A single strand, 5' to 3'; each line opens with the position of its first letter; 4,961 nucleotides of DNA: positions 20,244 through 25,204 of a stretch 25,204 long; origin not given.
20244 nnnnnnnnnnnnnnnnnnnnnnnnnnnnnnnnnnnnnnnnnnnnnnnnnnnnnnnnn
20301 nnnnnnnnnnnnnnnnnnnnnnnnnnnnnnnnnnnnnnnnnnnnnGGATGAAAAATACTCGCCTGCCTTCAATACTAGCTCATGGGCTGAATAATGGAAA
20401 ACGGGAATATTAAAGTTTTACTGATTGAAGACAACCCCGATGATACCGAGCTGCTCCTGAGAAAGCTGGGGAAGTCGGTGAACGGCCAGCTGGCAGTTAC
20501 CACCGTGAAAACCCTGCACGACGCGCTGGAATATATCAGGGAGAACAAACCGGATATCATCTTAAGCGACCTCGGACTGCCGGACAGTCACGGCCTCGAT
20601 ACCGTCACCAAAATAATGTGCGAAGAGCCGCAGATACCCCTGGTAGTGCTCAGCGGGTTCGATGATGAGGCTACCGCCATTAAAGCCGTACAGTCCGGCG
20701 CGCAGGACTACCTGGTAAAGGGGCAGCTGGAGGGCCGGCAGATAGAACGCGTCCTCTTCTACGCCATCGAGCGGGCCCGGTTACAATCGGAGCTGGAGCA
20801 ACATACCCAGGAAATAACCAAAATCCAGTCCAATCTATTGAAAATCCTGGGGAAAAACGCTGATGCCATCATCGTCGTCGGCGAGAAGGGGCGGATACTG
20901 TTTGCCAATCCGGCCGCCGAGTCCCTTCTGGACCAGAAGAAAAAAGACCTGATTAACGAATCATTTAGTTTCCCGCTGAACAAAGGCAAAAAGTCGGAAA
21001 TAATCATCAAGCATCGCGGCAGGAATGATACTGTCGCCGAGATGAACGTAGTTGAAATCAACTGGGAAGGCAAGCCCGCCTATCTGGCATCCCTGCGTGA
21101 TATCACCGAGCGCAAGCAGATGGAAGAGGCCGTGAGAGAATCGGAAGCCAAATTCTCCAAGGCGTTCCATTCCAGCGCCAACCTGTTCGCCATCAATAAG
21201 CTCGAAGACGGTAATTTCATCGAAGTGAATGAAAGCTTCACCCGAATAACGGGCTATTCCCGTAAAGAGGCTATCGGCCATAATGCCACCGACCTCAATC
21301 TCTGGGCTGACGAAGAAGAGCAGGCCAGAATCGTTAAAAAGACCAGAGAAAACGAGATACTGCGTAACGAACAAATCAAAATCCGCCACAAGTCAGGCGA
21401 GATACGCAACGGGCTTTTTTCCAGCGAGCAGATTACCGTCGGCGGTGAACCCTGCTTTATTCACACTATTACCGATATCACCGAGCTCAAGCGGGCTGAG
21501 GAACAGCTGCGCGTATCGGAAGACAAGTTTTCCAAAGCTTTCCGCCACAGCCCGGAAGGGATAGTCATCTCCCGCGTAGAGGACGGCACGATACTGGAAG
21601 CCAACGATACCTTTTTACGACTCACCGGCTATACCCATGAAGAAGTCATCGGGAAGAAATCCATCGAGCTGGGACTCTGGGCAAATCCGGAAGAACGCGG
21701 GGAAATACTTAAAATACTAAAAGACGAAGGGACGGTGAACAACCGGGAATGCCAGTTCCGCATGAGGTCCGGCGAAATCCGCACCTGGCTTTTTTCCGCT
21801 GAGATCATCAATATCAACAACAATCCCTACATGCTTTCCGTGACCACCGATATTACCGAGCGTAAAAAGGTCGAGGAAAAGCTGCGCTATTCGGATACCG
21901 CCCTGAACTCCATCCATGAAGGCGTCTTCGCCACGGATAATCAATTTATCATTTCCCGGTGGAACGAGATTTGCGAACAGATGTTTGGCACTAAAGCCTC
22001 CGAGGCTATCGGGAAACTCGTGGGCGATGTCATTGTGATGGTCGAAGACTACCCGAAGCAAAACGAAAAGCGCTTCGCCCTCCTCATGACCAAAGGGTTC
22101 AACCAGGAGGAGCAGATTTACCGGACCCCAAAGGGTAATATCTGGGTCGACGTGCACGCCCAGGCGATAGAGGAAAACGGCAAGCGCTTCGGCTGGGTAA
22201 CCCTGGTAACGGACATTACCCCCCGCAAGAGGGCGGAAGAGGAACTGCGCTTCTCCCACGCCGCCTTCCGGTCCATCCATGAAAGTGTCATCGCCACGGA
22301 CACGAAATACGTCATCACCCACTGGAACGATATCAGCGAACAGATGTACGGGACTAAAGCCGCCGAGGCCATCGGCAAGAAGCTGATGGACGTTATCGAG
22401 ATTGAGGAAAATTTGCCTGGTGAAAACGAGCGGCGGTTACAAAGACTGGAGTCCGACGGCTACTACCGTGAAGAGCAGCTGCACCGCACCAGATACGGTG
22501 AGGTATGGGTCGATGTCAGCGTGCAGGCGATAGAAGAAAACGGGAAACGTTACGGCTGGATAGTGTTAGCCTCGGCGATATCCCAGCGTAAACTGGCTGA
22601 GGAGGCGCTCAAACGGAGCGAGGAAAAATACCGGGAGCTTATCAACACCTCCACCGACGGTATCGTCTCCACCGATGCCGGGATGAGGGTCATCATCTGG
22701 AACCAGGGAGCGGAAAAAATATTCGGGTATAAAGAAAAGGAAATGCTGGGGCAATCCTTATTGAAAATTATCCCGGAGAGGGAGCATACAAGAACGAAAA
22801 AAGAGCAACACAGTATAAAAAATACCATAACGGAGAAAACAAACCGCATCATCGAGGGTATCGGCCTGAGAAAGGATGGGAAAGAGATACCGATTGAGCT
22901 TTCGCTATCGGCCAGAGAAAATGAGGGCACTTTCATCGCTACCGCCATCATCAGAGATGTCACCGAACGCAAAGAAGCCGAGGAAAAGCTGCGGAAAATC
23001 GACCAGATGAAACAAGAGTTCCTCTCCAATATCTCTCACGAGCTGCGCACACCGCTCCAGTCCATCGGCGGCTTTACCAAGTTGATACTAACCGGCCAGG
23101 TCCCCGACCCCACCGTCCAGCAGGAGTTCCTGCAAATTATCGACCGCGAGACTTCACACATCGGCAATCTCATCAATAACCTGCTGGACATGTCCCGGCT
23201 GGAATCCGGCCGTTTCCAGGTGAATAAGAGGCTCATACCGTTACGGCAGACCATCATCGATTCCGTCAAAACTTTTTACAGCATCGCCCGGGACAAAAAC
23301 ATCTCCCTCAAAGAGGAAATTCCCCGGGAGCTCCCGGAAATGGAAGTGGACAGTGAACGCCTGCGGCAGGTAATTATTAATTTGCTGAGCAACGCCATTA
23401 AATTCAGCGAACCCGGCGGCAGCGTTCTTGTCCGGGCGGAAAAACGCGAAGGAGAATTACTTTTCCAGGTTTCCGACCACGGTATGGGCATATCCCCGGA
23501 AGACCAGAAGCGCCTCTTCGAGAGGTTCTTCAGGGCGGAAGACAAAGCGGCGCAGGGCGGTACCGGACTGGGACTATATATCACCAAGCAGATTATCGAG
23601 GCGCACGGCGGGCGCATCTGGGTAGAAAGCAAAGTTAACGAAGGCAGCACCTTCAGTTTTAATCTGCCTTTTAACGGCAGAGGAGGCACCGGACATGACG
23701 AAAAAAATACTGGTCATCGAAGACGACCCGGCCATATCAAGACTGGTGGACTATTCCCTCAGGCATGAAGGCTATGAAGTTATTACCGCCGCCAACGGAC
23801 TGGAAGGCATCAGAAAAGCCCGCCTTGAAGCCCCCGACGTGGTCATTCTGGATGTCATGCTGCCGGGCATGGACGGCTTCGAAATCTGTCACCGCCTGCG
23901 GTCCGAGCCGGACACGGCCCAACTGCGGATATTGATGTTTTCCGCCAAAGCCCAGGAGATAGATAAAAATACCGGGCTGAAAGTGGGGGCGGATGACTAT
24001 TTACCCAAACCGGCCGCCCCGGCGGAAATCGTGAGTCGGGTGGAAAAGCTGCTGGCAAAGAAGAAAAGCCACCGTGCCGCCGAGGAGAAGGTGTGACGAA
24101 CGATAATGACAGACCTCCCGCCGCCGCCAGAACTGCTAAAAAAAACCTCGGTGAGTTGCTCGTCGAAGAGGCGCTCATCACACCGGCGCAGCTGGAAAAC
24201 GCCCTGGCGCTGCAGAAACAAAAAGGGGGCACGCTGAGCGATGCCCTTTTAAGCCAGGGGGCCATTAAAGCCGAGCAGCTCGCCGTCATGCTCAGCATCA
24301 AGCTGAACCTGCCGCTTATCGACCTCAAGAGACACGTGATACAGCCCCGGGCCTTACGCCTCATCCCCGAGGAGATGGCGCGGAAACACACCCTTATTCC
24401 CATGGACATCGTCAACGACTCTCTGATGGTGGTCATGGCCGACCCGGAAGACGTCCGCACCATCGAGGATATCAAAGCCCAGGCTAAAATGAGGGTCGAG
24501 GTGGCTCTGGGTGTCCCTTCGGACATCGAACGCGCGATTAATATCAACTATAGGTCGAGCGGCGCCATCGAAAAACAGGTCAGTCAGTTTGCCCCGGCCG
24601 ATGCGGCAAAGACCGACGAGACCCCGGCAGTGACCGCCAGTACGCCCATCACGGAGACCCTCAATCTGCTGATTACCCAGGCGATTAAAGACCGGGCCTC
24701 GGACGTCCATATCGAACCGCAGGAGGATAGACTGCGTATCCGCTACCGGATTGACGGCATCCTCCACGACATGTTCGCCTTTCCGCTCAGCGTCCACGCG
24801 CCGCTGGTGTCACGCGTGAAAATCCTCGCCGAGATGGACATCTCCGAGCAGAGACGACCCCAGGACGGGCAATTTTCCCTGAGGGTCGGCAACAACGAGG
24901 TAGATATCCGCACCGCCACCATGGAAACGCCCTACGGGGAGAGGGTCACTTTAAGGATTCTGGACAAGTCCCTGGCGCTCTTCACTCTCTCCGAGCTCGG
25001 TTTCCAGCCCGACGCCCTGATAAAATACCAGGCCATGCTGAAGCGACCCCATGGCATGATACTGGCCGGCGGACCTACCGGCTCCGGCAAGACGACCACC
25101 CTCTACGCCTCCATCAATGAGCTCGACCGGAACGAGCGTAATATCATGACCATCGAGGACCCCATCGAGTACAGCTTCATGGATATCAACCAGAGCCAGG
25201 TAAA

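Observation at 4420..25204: Candidate undescribed surface-attachment system: twin promoter-HTH modules heading a giant adhesin and a pilin/TCS/PilB operon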

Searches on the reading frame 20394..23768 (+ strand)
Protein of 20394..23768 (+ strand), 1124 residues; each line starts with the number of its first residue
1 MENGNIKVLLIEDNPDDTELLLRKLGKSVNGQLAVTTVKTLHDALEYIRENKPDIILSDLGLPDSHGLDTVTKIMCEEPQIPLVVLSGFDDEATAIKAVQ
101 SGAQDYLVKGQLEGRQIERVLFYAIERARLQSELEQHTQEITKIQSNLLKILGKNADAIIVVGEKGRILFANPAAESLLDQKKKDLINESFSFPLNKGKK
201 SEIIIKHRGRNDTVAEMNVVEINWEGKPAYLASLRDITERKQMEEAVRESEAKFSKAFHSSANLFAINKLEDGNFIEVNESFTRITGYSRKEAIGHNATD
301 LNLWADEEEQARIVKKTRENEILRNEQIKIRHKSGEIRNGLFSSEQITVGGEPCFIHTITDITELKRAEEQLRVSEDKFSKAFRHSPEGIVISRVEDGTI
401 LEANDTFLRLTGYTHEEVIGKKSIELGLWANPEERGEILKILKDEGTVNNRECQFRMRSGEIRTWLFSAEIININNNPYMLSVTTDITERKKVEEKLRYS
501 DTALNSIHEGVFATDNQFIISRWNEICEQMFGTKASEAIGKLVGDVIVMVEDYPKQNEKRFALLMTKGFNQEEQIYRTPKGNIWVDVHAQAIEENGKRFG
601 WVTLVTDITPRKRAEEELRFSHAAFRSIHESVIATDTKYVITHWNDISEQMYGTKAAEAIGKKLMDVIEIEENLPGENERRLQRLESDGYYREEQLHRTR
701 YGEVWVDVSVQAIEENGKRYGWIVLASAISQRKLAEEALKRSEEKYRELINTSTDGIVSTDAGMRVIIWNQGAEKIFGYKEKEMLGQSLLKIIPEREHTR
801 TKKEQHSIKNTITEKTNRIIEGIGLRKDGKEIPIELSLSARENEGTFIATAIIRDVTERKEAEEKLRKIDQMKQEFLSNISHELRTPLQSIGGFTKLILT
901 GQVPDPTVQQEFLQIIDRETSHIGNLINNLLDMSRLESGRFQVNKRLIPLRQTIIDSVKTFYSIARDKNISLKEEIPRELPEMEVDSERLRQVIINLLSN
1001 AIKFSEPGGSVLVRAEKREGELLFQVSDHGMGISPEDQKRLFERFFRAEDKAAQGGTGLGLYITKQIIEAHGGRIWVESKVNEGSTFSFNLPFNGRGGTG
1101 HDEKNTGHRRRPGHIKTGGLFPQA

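Call 9: search_protein_families(library=pfam, proteins=[window:20394-23768:+], max_evalue=0.01)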
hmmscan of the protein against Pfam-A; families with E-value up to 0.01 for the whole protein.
window:20394-23768:+ (1124 aa): 11 families
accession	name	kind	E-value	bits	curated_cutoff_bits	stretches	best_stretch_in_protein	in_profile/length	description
PF13426.13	PAS_9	-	1.6e-61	205.4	27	6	755-858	2-103/103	PAS domain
PF00989.32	PAS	-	9.3e-59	196.8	22.6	6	744-846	1-101/113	PAS fold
PF08448.16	PAS_4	-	3.9e-40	137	23.1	4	752-861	3-110/110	PAS fold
PF13188.13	PAS_8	-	1.2e-36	123.8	21.8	4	378-439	2-58/65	PAS domain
PF02518.31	HATPase_c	-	3.1e-33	115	26.4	1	986-1093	2-109/111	Histidine kinase-, DNA gyrase B-, and HSP90-like ATPase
PF08447.18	PAS_3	-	9.5e-29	100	25.6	4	401-480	2-84/89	PAS fold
PF00512.31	HisKA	-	6.6e-20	71.4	26.9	1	872-939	1-66/66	His Kinase A (phospho-acceptor) domain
PF00072.30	Response_reg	-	2.9e-19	69.7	30.2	1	8-110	1-100/111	Response regulator receiver domain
PF12860.13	PAS_7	-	7.2e-15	55.6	27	2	504-616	1-115/115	PAS fold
PF24820.1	Diguanyl_cycl_sensor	-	9.7e-08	32.4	28.1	0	156-197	6-47/109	Diguanylate cyclase-like sensor domain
PF13581.12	HATPase_c_2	-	7.8e-05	23.1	27.4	1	997-1069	39-110/127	Histidine kinase-like ATPase domain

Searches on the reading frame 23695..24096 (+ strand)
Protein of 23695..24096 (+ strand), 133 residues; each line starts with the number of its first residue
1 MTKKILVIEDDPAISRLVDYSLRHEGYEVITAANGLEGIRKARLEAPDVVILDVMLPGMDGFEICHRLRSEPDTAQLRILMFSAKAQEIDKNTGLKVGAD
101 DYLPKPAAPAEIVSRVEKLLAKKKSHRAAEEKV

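Call 9: search_protein_families(library=pfam, proteins=[window:23695-24096:+], max_evalue=0.01)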
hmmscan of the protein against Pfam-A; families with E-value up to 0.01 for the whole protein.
window:23695-24096:+ (133 aa): 1 family
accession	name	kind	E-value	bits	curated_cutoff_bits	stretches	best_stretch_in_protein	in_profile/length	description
PF00072.30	Response_reg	-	1.8e-29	102.6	30.2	1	5-117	1-111/111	Response regulator receiver domain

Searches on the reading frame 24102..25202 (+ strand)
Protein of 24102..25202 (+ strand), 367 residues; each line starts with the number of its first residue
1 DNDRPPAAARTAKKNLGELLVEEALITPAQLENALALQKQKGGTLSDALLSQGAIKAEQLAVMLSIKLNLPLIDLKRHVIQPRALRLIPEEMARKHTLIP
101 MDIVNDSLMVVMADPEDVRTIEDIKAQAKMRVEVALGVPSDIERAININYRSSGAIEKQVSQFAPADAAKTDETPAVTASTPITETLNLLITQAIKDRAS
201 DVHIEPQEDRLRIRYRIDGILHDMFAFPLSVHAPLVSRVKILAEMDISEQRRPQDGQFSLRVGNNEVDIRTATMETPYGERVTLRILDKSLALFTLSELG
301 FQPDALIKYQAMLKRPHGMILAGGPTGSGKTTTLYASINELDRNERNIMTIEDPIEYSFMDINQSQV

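Call 9: search_protein_families(library=pfam, proteins=[window:24102-25202:+], max_evalue=0.01)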
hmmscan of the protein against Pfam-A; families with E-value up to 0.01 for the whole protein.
window:24102-25202:+ (367 aa): 3 families
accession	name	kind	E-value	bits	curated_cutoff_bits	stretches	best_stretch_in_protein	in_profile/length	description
PF00437.27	T2SSE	-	6.1e-62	209.8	24.9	1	180-367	5-192/370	Type II/IV secretion system protein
PF05157.20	MshEN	-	1.4e-19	70.3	23.1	1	68-153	1-87/90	MshEN domain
PF25199.1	nSTAND_NTPase5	-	0.0018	18.5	34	1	316-359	40-84/145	Novel STAND NTPase 5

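Call 37: search_protein_families(library=ncbifam, proteins=[window:24102-25202:+], max_evalue=0.01)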
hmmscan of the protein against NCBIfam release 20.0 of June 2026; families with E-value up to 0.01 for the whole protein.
window:24102-25202:+ (367 aa): 16 families
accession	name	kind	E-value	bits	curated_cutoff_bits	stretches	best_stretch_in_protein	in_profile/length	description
TIGR02538.1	type_IV_pilB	equivalog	9.6e-92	308.4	675.65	1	15-367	1-366/564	type IV-A pilus assembly ATPase PilB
TIGR02533.1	type_II_gspE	equivalog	1.9e-83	280.8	630.25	1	87-367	3-293/486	type II secretion system ATPase GspE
NF007755.0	PRK10436.1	equivalog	5.8e-65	219.7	617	1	91-367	12-269/465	type II secretion system protein GspE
NF053534.1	T4PilAsmATPsTfpB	equivalog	9.7e-65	219.1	850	1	45-367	53-386/584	type IV pilus assembly ATPase TfpB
NF041000.1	ATPase_ComGA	equivalog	6.7e-38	130.2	300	1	190-367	3-179/267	competence type IV pilus ATPase ComGA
TIGR01420.1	pilT_fam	subfamily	2.3e-22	79.7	319.1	1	187-362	2-168/343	PilT/PilU family type 4a pilus ATPase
NF053729.1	c-di-GMP_motif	domain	1.3e-14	53.7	38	1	16-65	2-51/53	cyclic di-GMP-binding domain-containing protein, MshE-related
NF012033.0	PRK15489.1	equivalog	1.8e-13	49.6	537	1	11-147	488-624/703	glycosyl transferase family protein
NF008411.1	PRK11234.1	equivalog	1.4e-12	46.9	1170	1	8-150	476-617/723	cyclic di-3',5'-guanylate-activated glycosyltransferase NfrB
TIGR02525.1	plasmid_TraJ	equivalog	7.7e-10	38.3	368.3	1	280-359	118-193/372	plasmid transfer ATPase TraJ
NF058587.1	archaellum_moto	equivalog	6.5e-06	25.2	550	0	319-356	277-313/527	archaellum flagellar ATPase motor FlaI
TIGR02524.1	dot_icm_DotB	equivalog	1.5e-05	24.4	463.3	1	279-363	102-183/358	Dot/Icm type IV secretion system ATPase DotB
TIGR02788.1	VirB11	equivalog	8.7e-05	21.7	249.95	1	317-364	145-190/308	P-type DNA transfer ATPase VirB11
TIGR03819.1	heli_sec_ATPase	hypoth_equivalog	0.00062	19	373.15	1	279-356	139-216/340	TadA family conjugal transfer-associated ATPase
NF010425.0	PRK13851.1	equivalog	0.00091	18.2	461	1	319-358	164-202/344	type IV secretion system protein VirB11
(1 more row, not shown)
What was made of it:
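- On MshEN c-di-GMP receptor domain: NF053729: 53.7 bits against a cut-off of 38, residues 16-65 of the ORF read from 24102 (call 37).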
